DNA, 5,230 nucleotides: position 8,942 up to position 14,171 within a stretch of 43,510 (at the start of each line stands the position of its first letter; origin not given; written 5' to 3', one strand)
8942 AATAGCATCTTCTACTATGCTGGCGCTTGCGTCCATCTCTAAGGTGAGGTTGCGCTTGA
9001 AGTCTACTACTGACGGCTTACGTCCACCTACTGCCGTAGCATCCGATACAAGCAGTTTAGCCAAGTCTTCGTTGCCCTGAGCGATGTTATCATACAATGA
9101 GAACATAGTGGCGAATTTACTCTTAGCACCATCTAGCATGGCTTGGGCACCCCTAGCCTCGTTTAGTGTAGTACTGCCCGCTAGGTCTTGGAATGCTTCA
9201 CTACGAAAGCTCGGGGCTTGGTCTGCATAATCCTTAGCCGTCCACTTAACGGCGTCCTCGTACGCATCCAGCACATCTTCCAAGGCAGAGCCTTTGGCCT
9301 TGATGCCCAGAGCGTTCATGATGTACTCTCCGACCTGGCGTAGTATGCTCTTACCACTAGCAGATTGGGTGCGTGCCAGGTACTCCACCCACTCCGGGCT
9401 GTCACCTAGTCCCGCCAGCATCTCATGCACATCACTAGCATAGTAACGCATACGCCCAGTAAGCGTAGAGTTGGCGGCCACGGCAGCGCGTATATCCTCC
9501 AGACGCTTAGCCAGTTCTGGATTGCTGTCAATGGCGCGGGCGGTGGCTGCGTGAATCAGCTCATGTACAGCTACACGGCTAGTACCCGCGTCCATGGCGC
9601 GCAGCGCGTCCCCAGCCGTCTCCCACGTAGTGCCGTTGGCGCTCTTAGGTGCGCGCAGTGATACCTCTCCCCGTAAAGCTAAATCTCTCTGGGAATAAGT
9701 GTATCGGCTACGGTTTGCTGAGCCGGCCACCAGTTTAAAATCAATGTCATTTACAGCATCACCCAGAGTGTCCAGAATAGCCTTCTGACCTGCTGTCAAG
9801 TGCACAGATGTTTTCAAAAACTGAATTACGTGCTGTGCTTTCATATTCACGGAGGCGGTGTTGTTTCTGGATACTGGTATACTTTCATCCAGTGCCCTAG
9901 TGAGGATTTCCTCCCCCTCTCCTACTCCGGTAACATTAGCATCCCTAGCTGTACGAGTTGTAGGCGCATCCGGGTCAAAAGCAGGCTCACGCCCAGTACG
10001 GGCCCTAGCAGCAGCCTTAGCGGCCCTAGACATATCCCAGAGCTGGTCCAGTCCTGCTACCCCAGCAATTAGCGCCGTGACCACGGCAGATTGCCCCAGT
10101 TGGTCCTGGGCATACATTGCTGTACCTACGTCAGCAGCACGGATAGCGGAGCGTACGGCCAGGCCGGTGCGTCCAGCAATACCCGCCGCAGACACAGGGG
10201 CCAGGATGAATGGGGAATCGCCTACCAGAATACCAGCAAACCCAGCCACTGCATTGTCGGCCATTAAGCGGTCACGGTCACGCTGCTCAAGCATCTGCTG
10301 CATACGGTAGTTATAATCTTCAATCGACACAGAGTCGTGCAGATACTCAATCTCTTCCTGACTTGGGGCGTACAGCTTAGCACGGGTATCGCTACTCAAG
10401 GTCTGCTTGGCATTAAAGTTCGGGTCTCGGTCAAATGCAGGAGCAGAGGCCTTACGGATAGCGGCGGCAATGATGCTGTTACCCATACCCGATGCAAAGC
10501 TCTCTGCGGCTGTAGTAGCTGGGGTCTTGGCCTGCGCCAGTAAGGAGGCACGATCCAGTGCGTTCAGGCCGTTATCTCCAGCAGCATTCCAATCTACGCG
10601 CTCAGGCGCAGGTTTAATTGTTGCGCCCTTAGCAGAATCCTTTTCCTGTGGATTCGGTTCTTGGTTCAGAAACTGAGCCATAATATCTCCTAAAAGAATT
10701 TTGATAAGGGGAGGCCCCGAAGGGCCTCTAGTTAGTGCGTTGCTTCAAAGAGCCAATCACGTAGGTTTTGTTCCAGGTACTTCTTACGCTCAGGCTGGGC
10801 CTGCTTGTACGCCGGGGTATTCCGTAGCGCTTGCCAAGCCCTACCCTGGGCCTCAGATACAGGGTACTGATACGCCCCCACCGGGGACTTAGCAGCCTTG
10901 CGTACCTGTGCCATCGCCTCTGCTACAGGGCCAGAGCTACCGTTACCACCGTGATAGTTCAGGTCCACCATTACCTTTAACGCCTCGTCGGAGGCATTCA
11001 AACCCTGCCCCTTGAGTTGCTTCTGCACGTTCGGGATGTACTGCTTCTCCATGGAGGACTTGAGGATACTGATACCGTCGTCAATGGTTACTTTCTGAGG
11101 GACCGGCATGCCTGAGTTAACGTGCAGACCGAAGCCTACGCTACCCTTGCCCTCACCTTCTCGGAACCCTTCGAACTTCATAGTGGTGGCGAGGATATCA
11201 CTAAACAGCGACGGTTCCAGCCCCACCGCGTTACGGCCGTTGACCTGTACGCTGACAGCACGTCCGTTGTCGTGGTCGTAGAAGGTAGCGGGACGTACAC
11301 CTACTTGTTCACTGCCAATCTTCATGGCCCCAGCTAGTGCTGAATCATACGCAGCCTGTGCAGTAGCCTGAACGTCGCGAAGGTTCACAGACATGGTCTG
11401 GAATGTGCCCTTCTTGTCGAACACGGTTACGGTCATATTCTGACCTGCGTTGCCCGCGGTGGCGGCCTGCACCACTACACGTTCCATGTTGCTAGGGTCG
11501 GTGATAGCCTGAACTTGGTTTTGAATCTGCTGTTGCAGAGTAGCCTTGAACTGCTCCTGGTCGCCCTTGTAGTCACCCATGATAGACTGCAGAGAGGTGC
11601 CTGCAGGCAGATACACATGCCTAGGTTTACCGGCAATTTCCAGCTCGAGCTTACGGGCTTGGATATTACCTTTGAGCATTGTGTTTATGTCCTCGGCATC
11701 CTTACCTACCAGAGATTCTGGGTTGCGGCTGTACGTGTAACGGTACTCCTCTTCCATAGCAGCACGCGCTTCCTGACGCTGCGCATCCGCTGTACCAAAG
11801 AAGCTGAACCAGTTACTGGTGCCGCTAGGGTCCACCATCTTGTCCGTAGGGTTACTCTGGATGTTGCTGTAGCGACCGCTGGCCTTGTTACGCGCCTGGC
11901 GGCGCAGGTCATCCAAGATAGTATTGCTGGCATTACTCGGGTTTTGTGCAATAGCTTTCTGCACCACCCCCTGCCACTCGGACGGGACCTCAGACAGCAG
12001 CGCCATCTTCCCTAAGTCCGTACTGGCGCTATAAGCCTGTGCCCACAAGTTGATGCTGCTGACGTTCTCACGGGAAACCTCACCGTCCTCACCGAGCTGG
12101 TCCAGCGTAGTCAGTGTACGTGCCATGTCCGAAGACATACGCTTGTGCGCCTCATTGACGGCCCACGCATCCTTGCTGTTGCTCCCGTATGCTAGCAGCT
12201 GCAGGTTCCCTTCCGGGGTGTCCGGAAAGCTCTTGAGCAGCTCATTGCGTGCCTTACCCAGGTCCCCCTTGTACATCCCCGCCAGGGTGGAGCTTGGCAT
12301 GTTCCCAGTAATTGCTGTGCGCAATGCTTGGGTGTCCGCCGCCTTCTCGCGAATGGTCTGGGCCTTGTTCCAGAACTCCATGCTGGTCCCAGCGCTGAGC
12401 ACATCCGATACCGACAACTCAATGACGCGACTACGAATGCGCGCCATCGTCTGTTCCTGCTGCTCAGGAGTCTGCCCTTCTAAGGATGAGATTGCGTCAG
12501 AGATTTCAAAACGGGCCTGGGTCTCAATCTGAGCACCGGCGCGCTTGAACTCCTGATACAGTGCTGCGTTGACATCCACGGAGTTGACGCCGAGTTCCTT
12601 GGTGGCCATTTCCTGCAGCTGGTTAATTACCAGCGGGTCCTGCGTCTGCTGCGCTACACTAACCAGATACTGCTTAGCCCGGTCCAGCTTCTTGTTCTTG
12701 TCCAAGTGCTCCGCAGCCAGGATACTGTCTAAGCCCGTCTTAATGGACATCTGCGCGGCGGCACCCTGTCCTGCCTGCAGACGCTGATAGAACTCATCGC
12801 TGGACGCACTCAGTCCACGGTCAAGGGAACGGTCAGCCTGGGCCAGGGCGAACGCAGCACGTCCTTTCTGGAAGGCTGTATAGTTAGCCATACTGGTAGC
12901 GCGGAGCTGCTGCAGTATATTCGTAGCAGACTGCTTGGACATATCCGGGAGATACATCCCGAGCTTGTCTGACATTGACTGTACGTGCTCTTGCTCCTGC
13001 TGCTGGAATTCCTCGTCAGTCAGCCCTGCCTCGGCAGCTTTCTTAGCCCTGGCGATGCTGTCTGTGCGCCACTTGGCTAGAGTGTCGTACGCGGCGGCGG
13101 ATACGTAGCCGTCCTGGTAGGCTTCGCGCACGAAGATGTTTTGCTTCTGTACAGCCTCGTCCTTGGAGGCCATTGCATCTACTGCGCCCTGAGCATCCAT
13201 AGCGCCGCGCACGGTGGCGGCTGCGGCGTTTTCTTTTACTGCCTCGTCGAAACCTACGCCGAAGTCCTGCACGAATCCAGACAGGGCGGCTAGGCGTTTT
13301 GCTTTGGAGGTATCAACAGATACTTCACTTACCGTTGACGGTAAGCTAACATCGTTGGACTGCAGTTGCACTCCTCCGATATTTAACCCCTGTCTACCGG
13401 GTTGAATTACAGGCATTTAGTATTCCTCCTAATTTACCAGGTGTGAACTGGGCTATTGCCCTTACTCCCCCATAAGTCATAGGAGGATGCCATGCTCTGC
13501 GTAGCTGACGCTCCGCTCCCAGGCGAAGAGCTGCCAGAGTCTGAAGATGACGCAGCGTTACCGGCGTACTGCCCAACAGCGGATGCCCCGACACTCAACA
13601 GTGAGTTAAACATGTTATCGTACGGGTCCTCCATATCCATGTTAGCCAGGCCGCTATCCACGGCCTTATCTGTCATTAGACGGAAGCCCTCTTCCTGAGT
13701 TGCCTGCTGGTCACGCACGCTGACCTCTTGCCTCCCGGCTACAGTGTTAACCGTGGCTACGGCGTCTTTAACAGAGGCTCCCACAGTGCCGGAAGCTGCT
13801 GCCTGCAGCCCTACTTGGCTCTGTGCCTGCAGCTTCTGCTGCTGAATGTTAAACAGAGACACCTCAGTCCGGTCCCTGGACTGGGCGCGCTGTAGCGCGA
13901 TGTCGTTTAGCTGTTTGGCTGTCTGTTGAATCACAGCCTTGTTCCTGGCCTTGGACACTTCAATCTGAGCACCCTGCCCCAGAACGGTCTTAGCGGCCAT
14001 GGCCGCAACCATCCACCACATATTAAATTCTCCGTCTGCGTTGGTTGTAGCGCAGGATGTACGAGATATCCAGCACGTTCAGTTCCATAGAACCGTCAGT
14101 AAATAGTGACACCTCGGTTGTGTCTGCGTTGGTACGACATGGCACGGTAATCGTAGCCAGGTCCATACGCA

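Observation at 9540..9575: HExxH zincin-like motif inside the gp16-like internal virion protein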

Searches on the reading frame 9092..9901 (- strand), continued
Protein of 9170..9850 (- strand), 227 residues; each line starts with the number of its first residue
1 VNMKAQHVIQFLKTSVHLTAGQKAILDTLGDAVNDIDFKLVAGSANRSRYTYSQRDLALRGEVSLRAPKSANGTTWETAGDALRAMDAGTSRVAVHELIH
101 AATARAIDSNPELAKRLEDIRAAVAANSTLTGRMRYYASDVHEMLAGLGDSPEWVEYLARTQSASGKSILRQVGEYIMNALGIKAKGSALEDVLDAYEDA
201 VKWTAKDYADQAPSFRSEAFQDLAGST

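Call 73: search_protein_families(library=pfam, max_evalue=0.001, proteins=[P0018, P0014, P0020, P0028])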
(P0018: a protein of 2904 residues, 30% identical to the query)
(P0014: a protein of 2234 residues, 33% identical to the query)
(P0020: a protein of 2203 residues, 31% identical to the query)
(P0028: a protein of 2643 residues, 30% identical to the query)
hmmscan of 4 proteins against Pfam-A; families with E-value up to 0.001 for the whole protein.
P0018 (2904 aa): 1 family
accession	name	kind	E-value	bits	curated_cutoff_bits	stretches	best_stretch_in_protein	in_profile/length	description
PF18857.6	LPD38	-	2.1e-24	87.1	27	1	2616-2771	1-170/189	Large polyvalent protein associated domain 38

P0014 (2234 aa): 0 families

P0020 (2203 aa): 0 families

P0028 (2643 aa): 0 families

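Call 86: fold_search(model_id=the predicted structure, library=viral)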
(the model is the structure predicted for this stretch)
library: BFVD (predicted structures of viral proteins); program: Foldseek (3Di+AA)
matches with E <= 10: 157; with E <= 0.001: 10
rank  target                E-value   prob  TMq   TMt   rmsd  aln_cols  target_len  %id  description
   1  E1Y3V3                2.1e-10  1.00  0.74  0.14   3.7       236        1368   28  Putative internal virion protein [Pantoea phage LIMElight]
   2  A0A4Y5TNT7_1          3.2e-06  1.00  0.51  0.18   6.1       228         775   20  Internal protein D [Bordetella phage vB_BbrP_BB8]
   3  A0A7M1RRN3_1          4.8e-06  1.00  0.64  0.18   5.8       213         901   18  Exonuclease [uncultured phage cr4_1]
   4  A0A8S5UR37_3          2.2e-05  1.00  0.51  0.11   6.4       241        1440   16  Uncharacterized protein [Podoviridae sp. ctQyH19]
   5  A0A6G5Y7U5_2          6.8e-05  1.00  0.52  0.12   9.5       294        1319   16  (no name in the UniProt tables at hand)
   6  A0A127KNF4            9.7e-05  1.00  0.61  0.13   7.5       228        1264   19  Internal core protein [Pseudomonas phage YMC11/06/C171_PPU_BP]
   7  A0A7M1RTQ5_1          1.5e-04  1.00  0.58  0.14   7.6       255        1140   18  Uncharacterized protein [uncultured phage cr272_1]
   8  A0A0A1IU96            1.9e-04  1.00  0.43  0.10  10.5       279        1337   18  Putative internal (Core) protein [Pseudomonas phage vB_PaeP_PAO1_Ab05]
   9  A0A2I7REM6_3          6.4e-04  1.00  0.44  0.09  20.1       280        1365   13  Coil containing protein [Vibrio phage 1.169.O._10N.261.52.B1]
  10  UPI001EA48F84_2       6.8e-04  1.00  0.54  0.11   4.7       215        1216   15  (no name look-up for this kind of identifier)
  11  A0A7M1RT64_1          1.1e-03  1.00  0.47  0.13   7.9       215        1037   20  ART-PolyVal-like domain-containing protein [uncultured phage cr130_1]
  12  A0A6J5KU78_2          1.5e-03  1.00  0.54  0.13   5.4       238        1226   18  Large polyvalent protein associated domain-containing protein [uncultured Caudovirales phage]
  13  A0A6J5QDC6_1          2.0e-03  1.00  0.44  0.10   6.2       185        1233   20  LT_GEWL domain containing protein [uncultured Caudovirales phage]
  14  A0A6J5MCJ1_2          2.8e-03  1.00  0.52  0.13  10.5       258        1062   17  Uncharacterized protein [uncultured Caudovirales phage]
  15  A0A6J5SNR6            2.8e-03  1.00  0.43  0.09   9.6       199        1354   23  Large polyvalent protein associated domain-containing protein [uncultured Caudovirales phage]
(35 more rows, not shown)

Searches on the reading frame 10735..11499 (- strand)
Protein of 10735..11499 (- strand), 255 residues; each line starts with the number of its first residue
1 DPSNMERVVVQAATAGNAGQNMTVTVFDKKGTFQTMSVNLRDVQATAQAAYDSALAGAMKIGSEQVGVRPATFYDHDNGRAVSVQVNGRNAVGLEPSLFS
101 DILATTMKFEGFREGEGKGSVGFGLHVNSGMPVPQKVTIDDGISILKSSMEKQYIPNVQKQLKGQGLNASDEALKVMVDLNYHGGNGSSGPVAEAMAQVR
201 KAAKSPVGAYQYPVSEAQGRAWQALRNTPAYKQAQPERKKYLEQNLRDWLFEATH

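Call 92: search_solved_structures(query=window:10735-11499:-, max_evalue=10, show_alignments=0)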
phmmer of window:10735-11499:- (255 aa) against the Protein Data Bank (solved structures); distinct sequences matched with E-value up to 10: 1.
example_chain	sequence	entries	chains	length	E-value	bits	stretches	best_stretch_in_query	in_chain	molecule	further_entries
23sg_N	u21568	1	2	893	5.4e-129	432.2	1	1-255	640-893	gp11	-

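Call 93: search_protein_families(library=pfam, max_evalue=10, proteins=[window:10735-11499:-])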
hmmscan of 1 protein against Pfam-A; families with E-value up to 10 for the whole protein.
window:10735-11499:- (255 aa): 0 families

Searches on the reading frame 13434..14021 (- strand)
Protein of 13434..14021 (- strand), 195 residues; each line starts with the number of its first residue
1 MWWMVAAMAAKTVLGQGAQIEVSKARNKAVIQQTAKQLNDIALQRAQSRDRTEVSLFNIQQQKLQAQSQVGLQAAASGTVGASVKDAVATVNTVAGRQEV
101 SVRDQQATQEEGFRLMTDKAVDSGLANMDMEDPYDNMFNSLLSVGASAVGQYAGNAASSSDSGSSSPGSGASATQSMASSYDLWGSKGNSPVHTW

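Call 42: search_protein_families(library=pfam, max_evalue=0.01, proteins=[window:13434-14021:-])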
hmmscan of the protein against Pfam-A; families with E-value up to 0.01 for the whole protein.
window:13434-14021:- (195 aa): 1 family
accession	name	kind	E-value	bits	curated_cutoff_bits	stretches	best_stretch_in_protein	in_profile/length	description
PF24072.1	T7_gp14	-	3.3e-29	102.5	27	1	1-170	1-184/187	T7 virus internal virion protein gp14 family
